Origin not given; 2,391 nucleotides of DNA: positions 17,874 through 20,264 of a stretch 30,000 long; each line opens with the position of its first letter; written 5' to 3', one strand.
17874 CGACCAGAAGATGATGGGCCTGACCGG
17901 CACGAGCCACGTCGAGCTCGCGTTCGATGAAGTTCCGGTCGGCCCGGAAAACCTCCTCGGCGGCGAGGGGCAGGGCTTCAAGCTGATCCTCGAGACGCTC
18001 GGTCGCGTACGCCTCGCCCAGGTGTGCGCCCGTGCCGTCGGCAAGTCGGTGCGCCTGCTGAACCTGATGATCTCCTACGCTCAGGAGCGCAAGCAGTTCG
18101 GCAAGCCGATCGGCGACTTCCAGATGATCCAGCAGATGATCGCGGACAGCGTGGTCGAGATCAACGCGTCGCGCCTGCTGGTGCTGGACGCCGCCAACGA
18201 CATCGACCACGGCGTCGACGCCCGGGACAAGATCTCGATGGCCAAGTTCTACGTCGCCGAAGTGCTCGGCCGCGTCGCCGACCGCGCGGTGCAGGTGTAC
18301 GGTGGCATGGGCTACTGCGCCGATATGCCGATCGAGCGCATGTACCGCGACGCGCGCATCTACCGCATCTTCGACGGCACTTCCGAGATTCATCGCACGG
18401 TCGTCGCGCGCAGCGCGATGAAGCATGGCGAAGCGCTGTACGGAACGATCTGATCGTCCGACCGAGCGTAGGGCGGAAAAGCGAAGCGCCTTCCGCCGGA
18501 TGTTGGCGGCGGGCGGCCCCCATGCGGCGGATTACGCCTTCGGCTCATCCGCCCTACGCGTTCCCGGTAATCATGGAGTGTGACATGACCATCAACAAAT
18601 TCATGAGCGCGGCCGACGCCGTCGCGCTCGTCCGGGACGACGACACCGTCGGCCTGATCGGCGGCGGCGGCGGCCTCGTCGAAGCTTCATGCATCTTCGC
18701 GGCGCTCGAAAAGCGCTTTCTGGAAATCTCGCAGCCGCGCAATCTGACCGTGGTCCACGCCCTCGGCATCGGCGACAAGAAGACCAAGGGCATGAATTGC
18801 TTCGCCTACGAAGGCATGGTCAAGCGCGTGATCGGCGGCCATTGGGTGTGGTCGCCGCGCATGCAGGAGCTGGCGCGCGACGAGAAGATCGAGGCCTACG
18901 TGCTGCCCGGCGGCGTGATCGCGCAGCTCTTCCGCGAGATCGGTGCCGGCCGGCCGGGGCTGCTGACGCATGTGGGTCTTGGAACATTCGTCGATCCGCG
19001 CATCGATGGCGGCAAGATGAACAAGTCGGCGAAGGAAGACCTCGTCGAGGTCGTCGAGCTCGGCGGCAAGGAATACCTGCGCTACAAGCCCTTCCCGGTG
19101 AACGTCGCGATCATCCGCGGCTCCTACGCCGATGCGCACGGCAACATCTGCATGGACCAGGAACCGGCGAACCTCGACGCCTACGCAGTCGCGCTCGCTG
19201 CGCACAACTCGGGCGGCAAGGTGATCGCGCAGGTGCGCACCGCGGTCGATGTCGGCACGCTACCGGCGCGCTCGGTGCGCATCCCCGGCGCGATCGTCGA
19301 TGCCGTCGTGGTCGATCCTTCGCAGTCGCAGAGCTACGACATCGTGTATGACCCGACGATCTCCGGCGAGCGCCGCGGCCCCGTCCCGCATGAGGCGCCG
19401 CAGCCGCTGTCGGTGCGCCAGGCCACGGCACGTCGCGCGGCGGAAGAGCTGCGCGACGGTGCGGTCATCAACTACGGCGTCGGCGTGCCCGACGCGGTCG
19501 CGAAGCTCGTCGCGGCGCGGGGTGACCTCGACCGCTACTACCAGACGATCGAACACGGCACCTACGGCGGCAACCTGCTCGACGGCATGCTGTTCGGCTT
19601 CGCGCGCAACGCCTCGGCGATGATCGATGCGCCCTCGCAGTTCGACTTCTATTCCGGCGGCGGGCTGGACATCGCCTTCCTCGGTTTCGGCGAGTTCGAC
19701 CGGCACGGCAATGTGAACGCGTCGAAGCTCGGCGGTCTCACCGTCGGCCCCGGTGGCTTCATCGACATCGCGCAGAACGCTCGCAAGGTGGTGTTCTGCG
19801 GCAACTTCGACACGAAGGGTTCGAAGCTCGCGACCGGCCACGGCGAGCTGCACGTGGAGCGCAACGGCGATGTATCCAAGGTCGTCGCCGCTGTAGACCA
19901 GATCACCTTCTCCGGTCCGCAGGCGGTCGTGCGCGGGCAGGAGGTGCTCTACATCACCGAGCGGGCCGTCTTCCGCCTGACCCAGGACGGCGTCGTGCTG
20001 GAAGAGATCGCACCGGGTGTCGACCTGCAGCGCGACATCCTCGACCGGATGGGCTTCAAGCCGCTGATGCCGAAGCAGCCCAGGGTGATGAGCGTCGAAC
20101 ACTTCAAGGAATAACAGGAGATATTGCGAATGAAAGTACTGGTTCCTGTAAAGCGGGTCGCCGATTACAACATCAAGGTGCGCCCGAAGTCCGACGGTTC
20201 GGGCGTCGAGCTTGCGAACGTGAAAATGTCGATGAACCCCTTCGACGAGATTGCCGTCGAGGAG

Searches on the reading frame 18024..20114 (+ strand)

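Call 56: search_protein_families(library=pfam, proteins=[window:18024-20114:+], max_evalue=0.0001)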
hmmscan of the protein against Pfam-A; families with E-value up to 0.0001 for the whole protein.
window:18024-20114:+ (696 aa): 1 family
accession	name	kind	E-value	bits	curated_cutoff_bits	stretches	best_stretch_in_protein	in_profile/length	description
PF01144.29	CoA_trans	-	8.1e-27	94.5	23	1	194-430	2-216/217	Coenzyme A transferase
